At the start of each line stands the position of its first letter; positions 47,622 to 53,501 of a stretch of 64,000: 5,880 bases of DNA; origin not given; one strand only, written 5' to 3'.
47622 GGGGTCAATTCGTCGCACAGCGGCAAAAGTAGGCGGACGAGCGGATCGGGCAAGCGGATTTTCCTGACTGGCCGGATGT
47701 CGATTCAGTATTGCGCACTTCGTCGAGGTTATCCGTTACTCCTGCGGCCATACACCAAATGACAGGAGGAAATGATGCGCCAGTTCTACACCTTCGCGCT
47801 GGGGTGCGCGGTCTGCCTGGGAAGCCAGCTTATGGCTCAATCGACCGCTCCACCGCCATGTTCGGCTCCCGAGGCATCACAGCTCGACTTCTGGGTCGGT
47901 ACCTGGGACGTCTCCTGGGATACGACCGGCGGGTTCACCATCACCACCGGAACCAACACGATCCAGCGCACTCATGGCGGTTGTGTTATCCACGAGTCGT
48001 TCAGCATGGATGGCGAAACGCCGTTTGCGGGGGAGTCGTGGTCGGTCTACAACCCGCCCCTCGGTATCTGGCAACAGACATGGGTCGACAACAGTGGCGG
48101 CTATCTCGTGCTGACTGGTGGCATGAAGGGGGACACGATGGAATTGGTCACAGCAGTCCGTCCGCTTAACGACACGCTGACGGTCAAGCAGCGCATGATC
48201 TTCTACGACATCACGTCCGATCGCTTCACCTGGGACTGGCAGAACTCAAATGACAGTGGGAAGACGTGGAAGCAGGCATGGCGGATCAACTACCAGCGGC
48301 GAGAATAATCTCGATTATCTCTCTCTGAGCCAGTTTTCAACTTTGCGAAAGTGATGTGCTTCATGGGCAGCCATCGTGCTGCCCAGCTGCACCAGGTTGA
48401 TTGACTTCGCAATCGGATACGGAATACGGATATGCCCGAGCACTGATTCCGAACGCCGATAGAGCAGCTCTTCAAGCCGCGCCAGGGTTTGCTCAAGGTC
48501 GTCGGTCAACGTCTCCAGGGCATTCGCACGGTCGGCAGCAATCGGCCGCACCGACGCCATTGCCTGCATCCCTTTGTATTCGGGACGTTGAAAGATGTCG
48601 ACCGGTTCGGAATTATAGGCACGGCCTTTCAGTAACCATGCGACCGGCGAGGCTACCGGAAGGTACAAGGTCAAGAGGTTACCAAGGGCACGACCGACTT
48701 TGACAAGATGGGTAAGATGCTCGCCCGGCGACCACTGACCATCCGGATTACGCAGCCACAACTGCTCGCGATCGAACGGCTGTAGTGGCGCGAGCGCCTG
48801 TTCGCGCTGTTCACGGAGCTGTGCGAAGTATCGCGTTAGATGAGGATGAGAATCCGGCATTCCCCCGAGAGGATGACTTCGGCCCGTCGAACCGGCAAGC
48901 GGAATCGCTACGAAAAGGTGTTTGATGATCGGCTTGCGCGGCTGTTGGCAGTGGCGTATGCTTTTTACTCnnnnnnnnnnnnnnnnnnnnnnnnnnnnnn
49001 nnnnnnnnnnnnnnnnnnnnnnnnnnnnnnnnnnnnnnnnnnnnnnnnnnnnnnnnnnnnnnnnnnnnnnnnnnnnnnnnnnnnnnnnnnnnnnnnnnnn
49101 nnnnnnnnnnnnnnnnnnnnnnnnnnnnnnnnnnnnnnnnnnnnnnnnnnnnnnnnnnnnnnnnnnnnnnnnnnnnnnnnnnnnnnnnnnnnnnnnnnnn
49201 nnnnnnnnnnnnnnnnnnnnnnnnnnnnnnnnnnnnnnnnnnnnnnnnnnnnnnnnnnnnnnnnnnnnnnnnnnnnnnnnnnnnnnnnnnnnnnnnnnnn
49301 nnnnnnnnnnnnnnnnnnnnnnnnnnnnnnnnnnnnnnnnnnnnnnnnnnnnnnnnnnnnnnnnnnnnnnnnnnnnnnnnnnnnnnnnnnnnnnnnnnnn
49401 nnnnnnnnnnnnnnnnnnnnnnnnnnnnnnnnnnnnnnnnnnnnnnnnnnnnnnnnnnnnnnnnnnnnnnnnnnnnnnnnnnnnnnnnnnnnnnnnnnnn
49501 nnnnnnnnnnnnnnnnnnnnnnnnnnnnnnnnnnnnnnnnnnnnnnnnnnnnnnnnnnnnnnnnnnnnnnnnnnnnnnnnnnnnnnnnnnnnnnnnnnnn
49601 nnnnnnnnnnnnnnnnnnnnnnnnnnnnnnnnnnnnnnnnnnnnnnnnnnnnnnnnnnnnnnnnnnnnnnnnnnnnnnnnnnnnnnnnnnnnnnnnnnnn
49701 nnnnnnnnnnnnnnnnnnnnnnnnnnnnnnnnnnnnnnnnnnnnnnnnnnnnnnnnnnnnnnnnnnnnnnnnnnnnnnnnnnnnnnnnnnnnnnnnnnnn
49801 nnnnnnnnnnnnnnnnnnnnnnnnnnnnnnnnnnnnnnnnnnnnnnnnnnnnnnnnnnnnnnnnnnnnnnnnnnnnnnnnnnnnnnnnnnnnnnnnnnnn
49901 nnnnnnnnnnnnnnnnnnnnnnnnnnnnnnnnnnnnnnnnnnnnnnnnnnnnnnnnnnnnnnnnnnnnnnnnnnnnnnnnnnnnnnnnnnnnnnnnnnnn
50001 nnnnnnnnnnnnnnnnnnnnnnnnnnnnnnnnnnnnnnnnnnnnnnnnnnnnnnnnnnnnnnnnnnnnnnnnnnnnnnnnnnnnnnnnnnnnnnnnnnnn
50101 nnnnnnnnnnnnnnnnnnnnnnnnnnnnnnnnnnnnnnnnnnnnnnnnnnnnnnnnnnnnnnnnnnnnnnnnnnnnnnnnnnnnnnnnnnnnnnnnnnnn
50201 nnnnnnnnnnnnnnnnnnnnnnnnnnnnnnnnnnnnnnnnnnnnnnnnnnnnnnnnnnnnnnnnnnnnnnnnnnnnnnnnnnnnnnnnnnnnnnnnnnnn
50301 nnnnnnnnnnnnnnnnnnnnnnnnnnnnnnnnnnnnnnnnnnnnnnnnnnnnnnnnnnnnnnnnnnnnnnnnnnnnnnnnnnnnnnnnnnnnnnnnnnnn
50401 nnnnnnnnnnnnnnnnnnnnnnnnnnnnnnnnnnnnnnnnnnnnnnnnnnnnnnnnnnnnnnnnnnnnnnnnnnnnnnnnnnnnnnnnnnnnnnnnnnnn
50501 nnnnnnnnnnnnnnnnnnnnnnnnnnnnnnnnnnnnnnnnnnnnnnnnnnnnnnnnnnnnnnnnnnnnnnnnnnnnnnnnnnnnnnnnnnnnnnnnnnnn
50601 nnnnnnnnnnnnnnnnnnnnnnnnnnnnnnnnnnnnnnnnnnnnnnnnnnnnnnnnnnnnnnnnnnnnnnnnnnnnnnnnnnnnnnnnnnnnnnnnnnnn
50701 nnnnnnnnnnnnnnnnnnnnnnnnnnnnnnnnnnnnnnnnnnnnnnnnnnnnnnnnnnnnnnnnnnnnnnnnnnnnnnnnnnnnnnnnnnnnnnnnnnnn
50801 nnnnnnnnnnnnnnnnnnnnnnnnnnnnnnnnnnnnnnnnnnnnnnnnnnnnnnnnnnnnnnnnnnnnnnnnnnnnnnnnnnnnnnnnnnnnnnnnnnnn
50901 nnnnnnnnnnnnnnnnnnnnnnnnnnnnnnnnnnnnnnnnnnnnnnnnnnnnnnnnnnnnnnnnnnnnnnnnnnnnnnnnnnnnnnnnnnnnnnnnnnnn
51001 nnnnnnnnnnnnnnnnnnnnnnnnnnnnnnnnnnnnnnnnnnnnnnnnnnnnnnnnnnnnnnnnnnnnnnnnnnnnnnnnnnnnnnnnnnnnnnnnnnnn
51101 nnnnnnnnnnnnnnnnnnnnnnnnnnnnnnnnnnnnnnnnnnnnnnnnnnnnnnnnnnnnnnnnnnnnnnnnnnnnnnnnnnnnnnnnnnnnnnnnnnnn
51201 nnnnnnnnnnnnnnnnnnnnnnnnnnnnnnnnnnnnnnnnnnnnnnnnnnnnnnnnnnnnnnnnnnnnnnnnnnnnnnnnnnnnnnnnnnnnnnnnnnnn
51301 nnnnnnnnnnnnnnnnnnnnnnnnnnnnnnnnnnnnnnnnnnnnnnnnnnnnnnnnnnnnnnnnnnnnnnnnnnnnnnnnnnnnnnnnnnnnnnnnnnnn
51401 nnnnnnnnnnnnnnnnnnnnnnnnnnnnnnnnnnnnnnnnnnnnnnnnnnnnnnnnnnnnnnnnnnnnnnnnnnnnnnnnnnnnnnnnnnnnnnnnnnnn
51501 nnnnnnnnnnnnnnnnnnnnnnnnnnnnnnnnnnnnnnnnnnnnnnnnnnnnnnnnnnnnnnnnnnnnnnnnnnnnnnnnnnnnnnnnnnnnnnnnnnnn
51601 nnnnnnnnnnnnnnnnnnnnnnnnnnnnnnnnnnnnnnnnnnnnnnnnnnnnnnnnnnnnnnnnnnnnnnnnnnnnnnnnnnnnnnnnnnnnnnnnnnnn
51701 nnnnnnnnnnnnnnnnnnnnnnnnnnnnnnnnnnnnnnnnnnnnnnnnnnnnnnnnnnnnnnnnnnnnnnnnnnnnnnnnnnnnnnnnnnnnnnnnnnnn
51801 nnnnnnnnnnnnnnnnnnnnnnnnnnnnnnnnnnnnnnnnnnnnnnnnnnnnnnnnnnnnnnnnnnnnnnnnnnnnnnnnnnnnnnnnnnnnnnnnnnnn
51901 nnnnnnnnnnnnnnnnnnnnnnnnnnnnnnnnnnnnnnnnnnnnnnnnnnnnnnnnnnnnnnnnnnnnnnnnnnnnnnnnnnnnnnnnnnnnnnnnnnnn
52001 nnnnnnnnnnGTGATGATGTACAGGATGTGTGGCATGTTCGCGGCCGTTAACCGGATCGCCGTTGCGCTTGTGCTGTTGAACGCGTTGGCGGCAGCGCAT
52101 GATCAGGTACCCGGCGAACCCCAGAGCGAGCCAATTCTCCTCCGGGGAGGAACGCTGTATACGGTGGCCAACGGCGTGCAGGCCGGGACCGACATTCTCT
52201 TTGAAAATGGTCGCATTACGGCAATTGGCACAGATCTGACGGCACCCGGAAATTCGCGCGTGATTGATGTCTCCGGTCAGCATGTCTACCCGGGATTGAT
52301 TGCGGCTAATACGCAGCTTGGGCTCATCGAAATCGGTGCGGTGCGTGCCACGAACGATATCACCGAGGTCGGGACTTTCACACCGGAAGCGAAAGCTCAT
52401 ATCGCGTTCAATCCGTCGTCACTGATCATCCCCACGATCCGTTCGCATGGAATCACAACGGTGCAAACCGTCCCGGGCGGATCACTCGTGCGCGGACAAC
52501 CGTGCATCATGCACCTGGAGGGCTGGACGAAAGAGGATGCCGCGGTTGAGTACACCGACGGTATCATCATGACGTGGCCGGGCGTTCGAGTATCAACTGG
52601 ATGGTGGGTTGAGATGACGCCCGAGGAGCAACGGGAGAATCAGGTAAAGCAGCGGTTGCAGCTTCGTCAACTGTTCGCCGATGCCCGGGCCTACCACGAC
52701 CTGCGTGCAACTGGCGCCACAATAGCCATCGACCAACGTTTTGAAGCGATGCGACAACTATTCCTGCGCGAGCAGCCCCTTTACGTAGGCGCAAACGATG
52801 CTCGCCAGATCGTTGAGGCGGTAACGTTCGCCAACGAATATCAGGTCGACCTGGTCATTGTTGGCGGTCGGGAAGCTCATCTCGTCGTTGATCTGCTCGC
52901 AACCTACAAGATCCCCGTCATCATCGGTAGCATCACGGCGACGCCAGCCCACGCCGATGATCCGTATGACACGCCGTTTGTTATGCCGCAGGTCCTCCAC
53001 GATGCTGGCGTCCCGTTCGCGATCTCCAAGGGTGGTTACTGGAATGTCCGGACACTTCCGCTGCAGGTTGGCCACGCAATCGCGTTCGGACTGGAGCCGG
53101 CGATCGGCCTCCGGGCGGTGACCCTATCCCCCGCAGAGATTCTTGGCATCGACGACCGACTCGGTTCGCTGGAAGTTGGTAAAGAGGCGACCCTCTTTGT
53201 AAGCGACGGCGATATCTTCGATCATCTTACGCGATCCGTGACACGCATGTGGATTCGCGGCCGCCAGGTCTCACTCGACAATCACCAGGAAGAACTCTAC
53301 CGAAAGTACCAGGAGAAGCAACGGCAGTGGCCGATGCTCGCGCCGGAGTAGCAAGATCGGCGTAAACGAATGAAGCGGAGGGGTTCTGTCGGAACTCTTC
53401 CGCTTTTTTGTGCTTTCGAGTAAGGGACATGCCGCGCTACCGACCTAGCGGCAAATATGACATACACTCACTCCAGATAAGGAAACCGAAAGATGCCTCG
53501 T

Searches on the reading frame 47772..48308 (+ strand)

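Call 51: search_protein_families(library=pfam, proteins=[window:47772-48308:+], max_evalue=0.01)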
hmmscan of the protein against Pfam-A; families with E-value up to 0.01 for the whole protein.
window:47772-48308:+ (178 aa): 1 family
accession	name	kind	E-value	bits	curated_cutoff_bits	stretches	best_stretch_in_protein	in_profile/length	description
PF07617.17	DUF1579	-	6.5e-07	29.8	25.2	1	37-176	8-155/155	Protein of unknown function (DUF1579)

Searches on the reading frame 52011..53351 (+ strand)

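Call 51: search_protein_families(library=pfam, proteins=[window:52011-53351:+], max_evalue=0.01)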
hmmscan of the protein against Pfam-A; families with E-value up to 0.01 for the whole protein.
window:52011-53351:+ (446 aa): 2 families
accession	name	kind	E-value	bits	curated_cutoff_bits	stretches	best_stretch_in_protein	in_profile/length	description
PF01979.26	Amidohydro_1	-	2.9e-08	33.8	25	1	358-419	278-344/345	Amidohydrolase family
PF07969.17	Amidohydro_3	-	8.4e-06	26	29.7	1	367-420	413-471/472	Amidohydrolase family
